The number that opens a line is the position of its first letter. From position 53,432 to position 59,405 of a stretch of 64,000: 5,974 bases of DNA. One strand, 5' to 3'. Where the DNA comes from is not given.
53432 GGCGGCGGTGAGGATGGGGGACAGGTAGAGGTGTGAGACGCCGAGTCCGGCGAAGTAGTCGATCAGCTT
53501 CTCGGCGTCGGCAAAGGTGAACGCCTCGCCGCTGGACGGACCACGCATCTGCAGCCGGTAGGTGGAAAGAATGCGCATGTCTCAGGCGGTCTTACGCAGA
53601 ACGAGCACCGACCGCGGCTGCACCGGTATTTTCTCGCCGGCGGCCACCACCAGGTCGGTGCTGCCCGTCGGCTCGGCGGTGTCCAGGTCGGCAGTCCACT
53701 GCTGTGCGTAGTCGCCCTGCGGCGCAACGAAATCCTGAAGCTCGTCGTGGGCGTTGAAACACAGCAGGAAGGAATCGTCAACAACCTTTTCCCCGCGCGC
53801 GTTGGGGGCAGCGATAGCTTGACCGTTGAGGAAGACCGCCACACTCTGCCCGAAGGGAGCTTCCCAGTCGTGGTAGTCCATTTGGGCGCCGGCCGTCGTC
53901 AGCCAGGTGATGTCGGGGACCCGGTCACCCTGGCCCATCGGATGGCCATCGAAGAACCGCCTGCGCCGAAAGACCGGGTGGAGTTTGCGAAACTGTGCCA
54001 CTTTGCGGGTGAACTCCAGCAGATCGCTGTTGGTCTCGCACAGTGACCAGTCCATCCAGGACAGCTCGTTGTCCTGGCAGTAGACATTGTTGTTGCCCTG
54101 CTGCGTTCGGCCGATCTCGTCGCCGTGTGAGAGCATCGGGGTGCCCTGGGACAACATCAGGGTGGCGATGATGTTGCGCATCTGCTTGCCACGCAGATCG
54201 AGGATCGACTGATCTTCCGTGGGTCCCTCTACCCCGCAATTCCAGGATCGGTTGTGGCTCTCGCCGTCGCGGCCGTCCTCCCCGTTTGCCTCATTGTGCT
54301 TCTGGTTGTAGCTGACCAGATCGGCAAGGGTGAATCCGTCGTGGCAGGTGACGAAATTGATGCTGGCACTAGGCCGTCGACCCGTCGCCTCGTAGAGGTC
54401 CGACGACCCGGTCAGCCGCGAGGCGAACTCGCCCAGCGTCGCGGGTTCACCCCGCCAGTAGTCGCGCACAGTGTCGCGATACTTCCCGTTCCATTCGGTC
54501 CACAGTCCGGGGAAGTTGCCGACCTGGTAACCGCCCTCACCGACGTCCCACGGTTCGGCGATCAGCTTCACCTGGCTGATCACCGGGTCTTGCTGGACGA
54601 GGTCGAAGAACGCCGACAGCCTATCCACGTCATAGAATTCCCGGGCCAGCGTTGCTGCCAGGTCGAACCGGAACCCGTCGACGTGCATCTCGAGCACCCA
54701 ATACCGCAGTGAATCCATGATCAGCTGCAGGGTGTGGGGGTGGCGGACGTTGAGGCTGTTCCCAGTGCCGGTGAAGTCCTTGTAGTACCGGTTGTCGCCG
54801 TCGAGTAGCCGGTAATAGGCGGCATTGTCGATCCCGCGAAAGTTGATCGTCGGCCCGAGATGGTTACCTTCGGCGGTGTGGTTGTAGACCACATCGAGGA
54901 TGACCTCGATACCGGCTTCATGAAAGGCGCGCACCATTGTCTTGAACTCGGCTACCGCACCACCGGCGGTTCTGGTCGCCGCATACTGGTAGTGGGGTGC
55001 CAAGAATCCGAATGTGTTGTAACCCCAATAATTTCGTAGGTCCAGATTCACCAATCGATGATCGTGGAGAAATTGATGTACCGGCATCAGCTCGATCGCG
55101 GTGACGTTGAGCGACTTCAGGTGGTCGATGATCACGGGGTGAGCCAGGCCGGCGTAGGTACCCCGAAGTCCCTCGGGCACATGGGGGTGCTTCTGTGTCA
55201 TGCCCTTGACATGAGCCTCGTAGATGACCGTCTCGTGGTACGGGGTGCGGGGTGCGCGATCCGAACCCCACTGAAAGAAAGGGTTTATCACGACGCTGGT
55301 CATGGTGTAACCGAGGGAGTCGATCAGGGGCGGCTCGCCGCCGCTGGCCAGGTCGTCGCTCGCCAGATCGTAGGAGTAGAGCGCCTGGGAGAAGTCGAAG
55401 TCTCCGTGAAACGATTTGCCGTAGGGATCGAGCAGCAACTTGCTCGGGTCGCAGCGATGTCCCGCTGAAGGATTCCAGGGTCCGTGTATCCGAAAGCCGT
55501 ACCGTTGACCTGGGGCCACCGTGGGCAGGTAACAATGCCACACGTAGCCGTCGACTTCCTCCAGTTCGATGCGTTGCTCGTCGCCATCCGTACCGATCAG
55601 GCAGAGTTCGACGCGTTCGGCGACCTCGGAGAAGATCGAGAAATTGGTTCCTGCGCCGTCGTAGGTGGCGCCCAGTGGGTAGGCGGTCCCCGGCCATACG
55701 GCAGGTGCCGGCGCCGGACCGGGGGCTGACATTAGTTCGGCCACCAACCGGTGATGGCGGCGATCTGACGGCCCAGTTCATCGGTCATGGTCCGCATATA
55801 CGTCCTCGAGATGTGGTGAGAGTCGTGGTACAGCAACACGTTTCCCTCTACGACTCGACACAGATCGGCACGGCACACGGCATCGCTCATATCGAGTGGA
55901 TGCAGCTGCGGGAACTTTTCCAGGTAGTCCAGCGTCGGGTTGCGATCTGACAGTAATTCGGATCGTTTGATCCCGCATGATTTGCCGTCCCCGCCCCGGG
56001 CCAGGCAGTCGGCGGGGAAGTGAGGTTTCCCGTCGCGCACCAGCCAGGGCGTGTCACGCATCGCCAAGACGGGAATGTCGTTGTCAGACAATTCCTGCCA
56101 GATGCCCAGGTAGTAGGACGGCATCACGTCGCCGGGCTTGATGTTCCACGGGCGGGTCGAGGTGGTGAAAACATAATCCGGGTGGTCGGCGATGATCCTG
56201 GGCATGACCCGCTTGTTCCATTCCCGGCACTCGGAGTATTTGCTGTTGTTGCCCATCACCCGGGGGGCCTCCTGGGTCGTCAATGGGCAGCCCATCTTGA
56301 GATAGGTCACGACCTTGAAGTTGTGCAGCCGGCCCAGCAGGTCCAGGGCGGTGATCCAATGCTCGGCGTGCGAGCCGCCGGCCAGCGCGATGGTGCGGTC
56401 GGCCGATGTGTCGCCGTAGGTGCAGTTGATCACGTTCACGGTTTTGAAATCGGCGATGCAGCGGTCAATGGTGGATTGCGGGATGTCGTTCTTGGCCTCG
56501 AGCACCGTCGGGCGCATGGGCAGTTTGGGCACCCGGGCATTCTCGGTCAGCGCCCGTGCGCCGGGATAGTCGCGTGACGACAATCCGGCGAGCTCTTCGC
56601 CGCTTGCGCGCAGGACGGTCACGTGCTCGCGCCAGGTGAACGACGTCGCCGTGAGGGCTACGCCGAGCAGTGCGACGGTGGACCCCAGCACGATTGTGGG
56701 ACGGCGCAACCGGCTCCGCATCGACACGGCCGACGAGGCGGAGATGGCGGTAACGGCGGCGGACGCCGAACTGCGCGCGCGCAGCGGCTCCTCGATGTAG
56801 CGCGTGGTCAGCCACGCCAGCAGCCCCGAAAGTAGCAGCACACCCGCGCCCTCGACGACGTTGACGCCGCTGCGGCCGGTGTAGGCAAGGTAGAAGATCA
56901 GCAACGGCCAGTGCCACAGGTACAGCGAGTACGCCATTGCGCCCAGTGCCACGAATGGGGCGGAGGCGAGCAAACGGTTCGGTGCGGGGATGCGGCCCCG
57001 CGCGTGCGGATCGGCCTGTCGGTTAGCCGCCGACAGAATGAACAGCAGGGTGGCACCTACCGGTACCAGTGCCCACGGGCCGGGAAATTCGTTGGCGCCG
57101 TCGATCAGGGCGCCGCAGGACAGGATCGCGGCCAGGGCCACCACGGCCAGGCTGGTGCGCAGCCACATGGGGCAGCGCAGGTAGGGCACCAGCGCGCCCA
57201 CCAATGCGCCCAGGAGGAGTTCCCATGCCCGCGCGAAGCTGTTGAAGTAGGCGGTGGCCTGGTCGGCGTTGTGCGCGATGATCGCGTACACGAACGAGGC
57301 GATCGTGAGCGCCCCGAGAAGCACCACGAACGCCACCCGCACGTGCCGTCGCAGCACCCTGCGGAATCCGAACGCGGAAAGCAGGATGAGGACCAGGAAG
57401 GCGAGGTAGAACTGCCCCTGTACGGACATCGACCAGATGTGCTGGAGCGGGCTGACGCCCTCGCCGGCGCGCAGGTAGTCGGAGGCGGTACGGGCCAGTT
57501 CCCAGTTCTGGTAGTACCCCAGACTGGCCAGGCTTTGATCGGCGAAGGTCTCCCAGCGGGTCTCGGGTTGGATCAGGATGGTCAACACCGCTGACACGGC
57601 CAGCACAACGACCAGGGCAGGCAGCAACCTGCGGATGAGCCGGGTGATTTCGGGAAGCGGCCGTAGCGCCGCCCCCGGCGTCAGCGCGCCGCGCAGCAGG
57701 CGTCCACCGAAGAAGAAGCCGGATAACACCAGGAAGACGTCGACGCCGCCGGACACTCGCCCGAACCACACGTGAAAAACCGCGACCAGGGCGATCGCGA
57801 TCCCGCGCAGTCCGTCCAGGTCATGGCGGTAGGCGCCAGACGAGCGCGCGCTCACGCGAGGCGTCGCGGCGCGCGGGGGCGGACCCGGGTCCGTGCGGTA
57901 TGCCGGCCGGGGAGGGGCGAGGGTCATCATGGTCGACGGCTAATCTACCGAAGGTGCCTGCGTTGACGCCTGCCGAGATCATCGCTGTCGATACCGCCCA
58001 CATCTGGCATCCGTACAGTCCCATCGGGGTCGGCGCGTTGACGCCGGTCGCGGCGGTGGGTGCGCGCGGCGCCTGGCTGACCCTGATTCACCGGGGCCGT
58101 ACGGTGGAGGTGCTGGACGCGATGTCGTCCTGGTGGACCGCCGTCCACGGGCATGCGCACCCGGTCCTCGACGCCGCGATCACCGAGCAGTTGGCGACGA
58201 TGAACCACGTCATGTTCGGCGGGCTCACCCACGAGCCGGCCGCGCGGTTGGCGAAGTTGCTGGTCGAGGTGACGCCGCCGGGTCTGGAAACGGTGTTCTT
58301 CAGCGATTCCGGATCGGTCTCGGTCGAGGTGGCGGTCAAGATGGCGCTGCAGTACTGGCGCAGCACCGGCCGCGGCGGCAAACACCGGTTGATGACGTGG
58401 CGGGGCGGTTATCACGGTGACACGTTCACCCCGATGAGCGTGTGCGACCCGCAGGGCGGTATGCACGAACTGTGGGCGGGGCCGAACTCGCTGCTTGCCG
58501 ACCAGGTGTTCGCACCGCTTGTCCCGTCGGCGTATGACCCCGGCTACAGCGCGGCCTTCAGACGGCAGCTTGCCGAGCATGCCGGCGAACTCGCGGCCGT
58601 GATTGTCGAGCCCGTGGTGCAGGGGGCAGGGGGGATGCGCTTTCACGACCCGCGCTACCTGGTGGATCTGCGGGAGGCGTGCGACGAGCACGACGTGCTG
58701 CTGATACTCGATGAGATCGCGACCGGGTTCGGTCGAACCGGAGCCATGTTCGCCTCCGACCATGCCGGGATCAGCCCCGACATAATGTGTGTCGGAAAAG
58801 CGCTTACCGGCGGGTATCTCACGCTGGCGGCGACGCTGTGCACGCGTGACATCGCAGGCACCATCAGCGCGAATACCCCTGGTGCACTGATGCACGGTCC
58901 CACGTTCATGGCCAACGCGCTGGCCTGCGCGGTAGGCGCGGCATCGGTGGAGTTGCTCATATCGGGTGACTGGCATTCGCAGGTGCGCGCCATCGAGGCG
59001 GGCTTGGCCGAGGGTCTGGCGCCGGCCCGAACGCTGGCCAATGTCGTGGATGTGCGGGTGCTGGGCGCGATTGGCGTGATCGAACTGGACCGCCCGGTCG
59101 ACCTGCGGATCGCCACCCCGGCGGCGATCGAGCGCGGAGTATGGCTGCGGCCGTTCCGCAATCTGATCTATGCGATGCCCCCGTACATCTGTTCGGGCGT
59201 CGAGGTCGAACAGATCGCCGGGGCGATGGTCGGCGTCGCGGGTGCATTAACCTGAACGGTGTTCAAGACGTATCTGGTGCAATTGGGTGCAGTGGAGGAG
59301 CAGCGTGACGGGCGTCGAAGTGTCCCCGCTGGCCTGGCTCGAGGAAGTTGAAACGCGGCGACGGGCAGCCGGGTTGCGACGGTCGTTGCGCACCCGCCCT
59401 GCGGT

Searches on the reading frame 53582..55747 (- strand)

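Call 78: search_protein_families(library=pfam, proteins=[window:53582-55747:-], max_evalue=0.00001)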
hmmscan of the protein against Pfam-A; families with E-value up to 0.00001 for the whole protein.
window:53582-55747:- (721 aa): 2 families
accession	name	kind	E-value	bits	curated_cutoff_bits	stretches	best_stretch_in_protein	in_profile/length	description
PF02922.24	CBM_48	-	5.1e-21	75.2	22.4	1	24-110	1-83/83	Carbohydrate-binding module 48 (Isoamylase N-terminal domain)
PF00128.31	Alpha-amylase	-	4.5e-16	59.6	22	1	207-551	25-360/446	Alpha amylase, catalytic domain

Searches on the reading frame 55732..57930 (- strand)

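Call 78: search_protein_families(library=pfam, proteins=[window:55732-57930:-], max_evalue=0.00001)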
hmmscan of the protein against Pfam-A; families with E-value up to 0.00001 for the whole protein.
window:55732-57930:- (732 aa): 2 families
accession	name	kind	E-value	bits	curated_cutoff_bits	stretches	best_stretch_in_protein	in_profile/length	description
PF01757.29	Acyl_transf_3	-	5.3e-27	95.2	31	1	36-376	2-325/326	Acyltransferase domain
PF19040.6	SGNH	-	4.3e-23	82.7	27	1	499-718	10-245/248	SGNH domain (fused to AT3 domains)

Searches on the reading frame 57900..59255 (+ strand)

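Call 78: search_protein_families(library=pfam, proteins=[window:57900-59255:+], max_evalue=0.00001)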
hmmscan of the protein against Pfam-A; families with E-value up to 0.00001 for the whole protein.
window:57900-59255:+ (451 aa): 1 family
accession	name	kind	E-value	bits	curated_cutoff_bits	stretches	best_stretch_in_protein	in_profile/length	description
PF00202.27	Aminotran_3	-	2.1e-103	346.6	30.5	1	50-443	11-399/403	Aminotransferase class-III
